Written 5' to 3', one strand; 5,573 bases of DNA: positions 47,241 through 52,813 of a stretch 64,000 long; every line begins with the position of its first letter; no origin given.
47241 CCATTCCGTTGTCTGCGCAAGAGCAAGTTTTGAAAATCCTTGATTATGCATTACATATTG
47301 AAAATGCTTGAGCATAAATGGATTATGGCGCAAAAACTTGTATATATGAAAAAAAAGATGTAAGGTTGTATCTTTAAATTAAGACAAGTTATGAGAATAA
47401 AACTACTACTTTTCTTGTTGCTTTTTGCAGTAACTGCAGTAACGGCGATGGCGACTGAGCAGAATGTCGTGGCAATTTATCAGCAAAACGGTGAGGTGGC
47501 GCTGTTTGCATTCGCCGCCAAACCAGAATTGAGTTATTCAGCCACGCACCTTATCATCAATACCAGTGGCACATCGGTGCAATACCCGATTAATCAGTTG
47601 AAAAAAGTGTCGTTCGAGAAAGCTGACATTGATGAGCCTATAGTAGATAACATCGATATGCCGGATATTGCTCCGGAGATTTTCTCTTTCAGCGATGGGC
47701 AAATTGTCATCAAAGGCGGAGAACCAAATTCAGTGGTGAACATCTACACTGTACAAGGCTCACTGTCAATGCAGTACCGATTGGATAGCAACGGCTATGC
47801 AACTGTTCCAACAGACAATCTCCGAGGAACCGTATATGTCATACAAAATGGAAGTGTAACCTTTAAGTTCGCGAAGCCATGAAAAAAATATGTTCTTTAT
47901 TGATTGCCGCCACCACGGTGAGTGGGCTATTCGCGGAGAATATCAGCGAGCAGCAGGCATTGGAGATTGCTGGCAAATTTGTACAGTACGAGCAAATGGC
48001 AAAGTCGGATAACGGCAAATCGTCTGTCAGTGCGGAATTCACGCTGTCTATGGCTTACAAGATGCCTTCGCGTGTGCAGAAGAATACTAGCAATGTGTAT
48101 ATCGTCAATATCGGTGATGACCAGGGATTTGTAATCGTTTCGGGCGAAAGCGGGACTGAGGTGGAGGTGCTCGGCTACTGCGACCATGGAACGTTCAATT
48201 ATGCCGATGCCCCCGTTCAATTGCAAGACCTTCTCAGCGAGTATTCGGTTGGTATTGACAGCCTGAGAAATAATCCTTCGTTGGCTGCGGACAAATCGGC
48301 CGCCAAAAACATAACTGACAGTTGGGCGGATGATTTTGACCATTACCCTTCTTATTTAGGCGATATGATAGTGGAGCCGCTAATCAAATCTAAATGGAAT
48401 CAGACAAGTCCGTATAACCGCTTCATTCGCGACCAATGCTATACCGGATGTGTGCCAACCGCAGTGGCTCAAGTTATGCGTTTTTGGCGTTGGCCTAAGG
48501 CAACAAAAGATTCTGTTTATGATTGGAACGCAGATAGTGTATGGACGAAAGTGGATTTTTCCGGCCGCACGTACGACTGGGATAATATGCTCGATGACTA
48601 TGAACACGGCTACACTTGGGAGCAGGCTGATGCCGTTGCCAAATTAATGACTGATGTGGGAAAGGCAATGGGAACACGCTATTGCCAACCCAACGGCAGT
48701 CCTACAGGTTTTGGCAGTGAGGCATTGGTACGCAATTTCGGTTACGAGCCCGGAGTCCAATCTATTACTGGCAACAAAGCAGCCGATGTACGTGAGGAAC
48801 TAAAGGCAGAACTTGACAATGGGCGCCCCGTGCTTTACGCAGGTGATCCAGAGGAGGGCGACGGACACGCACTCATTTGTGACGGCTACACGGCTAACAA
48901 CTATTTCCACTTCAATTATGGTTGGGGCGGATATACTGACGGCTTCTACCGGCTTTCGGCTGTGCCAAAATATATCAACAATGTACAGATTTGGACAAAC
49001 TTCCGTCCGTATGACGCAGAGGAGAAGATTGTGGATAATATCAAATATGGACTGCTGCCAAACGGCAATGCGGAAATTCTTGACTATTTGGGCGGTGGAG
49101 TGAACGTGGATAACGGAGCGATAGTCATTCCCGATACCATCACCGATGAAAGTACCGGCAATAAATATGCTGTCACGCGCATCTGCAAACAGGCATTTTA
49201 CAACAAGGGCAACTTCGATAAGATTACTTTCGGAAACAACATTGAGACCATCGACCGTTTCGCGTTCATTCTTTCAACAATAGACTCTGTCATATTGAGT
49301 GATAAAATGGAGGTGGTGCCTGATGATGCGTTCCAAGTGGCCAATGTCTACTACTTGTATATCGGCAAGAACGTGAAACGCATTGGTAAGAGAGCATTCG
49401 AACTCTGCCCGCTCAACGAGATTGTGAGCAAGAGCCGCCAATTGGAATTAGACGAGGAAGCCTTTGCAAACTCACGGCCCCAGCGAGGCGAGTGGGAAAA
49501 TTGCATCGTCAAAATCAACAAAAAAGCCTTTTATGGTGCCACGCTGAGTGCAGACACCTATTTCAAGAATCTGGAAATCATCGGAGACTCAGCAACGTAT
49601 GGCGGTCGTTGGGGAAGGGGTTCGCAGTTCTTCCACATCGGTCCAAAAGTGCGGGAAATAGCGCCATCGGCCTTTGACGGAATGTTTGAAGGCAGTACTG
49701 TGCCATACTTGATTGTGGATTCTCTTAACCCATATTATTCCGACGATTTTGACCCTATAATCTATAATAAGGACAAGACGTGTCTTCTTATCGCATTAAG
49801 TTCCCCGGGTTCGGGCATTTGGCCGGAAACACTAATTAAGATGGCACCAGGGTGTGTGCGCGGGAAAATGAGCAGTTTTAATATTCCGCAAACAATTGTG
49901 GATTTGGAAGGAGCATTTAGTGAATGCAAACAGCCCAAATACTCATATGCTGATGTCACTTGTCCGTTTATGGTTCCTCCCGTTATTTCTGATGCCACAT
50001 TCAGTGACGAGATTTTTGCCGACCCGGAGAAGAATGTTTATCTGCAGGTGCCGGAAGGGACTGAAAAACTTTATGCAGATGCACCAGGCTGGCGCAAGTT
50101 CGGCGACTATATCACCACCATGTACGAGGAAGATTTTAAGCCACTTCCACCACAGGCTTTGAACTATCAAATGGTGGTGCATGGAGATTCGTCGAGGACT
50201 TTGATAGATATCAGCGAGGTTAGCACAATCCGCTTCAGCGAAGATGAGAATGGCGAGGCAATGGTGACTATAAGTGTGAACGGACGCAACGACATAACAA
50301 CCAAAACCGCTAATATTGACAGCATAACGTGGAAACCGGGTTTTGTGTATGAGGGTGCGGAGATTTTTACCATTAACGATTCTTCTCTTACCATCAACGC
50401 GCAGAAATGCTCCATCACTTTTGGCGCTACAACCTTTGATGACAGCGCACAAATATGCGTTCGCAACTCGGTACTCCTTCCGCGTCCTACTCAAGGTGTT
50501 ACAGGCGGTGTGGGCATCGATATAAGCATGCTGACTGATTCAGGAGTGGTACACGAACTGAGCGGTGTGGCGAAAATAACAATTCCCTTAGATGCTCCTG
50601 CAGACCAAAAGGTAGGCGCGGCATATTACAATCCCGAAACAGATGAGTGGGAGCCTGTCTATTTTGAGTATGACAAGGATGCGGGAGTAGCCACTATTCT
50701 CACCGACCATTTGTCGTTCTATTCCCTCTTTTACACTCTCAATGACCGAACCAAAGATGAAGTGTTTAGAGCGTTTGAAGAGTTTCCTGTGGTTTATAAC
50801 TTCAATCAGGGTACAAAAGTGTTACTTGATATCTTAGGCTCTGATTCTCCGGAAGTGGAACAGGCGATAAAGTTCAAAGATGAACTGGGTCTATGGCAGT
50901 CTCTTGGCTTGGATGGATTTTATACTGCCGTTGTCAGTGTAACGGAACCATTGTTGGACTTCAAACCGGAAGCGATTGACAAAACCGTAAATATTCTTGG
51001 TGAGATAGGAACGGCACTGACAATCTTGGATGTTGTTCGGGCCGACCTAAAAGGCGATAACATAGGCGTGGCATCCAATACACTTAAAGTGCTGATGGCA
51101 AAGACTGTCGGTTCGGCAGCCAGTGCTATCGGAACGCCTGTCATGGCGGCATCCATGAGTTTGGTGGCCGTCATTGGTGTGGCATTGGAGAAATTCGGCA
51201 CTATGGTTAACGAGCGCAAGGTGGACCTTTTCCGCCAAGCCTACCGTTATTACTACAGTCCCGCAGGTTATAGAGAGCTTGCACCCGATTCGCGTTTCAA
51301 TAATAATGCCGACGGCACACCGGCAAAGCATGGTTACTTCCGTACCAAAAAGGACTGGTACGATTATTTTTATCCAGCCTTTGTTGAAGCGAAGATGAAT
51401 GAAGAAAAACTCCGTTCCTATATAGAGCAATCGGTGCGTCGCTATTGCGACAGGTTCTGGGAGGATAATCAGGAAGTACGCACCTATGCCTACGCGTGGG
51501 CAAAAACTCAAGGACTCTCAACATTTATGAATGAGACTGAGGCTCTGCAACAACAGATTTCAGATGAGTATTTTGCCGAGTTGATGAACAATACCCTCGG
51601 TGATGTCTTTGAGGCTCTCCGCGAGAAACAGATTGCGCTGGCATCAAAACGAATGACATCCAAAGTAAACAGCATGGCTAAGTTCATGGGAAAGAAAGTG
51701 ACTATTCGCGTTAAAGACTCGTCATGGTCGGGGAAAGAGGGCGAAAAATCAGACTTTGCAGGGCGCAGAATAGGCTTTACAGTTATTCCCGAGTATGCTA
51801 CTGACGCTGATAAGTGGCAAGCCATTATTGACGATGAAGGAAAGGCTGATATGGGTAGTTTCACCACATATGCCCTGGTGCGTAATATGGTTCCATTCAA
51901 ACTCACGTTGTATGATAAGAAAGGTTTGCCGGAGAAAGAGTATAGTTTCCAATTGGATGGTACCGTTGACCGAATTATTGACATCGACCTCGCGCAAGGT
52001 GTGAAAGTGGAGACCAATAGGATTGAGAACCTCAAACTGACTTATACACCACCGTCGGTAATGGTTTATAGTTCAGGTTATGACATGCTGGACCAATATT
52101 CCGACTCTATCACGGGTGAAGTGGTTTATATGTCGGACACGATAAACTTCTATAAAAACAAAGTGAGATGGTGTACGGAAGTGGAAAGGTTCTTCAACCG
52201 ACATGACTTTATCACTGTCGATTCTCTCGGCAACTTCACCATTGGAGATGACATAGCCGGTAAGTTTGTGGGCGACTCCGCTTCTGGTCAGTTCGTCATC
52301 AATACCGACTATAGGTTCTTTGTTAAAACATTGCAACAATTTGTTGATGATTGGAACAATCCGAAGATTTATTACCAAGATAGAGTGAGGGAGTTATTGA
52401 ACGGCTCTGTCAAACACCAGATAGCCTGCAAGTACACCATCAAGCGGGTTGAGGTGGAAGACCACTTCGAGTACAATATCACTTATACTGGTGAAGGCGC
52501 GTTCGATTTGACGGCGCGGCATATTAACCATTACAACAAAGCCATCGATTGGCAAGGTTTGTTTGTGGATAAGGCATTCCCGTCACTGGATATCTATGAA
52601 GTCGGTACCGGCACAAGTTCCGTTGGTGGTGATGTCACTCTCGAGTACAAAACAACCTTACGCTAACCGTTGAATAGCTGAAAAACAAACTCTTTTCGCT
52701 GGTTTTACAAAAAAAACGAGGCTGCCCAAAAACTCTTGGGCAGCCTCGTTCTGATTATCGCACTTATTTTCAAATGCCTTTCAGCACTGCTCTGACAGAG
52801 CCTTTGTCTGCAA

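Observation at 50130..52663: Unassigned ~850-aa C-terminal region of the C10 giant, with a ZU5-like 'HLSF' beta-sandwich followed by a Gly/Ala-rich hydrophobic helix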

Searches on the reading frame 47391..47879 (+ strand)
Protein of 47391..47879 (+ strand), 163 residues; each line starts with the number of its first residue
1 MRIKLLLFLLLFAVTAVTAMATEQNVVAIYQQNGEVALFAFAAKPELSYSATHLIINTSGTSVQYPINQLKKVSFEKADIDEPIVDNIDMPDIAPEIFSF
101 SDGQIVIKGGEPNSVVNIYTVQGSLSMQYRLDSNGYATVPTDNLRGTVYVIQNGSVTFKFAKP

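Call 6: search_protein_families(library=pfam, proteins=[window:47391-47879:+], max_evalue=1)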
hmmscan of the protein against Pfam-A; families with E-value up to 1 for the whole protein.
window:47391-47879:+ (163 aa): 0 families

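Call 73: search_protein_families(library=ncbifam, proteins=[window:47391-47879:+], max_evalue=10)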
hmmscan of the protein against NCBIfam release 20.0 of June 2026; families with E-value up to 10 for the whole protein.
window:47391-47879:+ (163 aa): 0 families

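Call 74: search_solved_structures(query=window:47391-47879:+, max_evalue=10)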
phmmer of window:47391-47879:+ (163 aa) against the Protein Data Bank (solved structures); distinct sequences matched with E-value up to 10: 0.

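Call 76: search_protein_families(library=ncbifam, alignment_id=A6, max_evalue=1)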
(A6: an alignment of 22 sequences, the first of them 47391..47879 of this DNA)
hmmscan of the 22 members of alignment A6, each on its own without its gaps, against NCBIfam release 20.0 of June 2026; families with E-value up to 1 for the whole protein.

A. member 1, window:47391-47879:+ (163 aa): 0 families

B. families by the number of members that match (of 22 scanned): 14 families
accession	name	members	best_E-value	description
TIGR04183.1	Por_Secre_tail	14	1.9e-06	T9SS type A sorting domain-containing protein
NF052644.1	T9SS_DNase_Rie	5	0.013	T9SS-dependent surface endonuclease, AS87_RS02955 family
TIGR03639.1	cas1_NMENI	2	0.09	type II CRISPR-associated endonuclease Cas1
NF007706.0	PRK10401.1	2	0.091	HTH-type transcriptional regulator GalS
NF001852.0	PRK00571.2-5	1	0.033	F0F1 ATP synthase subunit epsilon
NF047353.1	tube_lmo2291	1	0.033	phage tail tube protein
NF038113.1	T9SSA_dep_M36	1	0.05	T9SS-dependent M36 family metallopeptidase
TIGR03300.1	assembly_YfgL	1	0.077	outer membrane protein assembly factor BamB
NF007512.0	PRK10116.1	1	0.079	universal stress protein UspC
NF011132.0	PRK14553.3-1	1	0.092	ribosomal-processing cysteine protease Prp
NF011528.0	PRK14968.1-2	1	0.093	putative methyltransferase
NF004886.0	PRK06247.1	1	0.096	pyruvate kinase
NF000666.0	PRK00031.2-4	1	0.1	outer membrane lipoprotein chaperone LolA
TIGR02564.1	cas_Csy1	1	0.21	type I-F CRISPR-associated protein Csy1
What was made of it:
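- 47391..47882 (+): Upstream partner ORF (163 aa, signal peptide). It overlaps the giant's ATG by 4 nt, and its family carries a T9SS type-A sorting-domain-like C-terminus. 14 of 22 members hit TIGR04183, best E 1.9e-6, but the window copy itself gives no hit (call 76).
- On T9SS cargo protein: By contrast, 14 of 22 upstream partners hit TIGR04183 (call 76).
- Closest known: Bacteroides C10 proteases Bfp with adjacent small inhibitor genes. Different: The partner here has a T9SS-type tail (call 76) and showed no detected similarity to staphostatins (no PDB hit, call 74).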

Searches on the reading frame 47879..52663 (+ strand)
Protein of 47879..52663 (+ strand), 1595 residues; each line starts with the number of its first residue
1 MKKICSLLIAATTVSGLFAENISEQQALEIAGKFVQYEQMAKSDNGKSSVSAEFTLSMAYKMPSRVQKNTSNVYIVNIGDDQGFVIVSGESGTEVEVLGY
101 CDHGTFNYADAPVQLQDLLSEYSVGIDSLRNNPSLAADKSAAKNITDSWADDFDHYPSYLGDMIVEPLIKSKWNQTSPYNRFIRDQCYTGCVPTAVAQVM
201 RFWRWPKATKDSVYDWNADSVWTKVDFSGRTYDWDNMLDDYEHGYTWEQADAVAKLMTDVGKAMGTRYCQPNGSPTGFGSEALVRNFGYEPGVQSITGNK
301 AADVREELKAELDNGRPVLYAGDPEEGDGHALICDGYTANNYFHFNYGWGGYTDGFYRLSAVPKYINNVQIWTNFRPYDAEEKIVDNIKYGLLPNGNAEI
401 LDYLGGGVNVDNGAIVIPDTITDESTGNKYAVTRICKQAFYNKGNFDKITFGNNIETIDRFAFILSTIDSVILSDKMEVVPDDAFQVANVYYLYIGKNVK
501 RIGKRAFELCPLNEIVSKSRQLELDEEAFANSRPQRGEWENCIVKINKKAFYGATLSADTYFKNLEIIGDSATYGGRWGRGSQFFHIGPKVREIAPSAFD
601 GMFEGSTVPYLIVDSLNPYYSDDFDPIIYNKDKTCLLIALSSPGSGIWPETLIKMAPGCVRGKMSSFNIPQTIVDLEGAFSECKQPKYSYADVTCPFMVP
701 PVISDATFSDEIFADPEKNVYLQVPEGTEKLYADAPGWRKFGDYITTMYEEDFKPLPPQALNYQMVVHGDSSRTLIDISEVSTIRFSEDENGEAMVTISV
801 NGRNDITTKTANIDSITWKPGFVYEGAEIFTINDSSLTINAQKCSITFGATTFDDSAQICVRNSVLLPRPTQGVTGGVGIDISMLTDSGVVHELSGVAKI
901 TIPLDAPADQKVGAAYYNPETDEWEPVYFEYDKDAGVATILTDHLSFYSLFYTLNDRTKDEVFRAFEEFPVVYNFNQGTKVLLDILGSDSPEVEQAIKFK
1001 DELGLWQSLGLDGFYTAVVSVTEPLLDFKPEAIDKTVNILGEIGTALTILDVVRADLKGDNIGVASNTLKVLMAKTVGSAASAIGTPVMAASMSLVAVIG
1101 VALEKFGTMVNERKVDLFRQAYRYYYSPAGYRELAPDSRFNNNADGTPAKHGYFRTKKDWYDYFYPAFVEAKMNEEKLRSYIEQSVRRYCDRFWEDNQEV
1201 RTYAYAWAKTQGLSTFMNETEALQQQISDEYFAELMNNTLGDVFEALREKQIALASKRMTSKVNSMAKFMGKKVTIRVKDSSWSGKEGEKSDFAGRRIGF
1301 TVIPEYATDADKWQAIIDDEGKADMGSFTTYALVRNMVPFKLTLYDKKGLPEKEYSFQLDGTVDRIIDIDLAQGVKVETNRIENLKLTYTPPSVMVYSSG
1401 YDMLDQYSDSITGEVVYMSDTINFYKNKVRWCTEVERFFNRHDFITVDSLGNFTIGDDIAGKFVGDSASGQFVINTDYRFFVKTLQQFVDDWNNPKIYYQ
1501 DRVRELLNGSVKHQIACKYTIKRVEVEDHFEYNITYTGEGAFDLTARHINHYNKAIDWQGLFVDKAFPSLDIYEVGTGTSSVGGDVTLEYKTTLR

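Call 6: search_protein_families(library=pfam, proteins=[window:47879-52663:+], max_evalue=1)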
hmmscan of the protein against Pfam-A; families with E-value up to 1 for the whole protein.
window:47879-52663:+ (1595 aa): 6 families
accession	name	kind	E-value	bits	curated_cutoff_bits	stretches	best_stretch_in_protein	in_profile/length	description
PF01640.23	Peptidase_C10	-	2.4e-53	181.7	26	1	173-357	1-194/194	Peptidase C10 family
PF13306.12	LRR_5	-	2.2e-25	89.4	27.7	2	431-532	21-123/127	BspA type Leucine rich repeat region (6 copies)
PF13734.11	Inhibitor_I69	-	4e-18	66.1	25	1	19-123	1-95/98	Spi protease inhibitor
PF13529.12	Peptidase_C39_2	-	1.1e-08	36.2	24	2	185-258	10-78/143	Peptidase_C39 like family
PF08812.16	YtxC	-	0.056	13.4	33.1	1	1418-1490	55-128/218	YtxC-like family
PF06748.17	DUF1217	-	0.31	11.6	22.9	1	1215-1274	51-107/149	Protein of unknown function (DUF1217)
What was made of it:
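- On Peptidase family C10 (SpeB-like), N-terminal part of the same ORF: PF01640 E 2.4e-53 at aa 173-357, with the I69 propeptide at aa 19-123 (call 6).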

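Call 7: search_protein_families(library=ncbifam, proteins=[window:47879-52663:+], max_evalue=1)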
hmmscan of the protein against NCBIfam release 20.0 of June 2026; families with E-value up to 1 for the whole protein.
window:47879-52663:+ (1595 aa): 1 family
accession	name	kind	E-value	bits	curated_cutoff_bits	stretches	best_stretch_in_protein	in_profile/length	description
NF047961.1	adhesin_HupY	equivalog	5.3e-08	31.4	1250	1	433-555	198-322/978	leucine-rich repeat adhesin HupY/LrrG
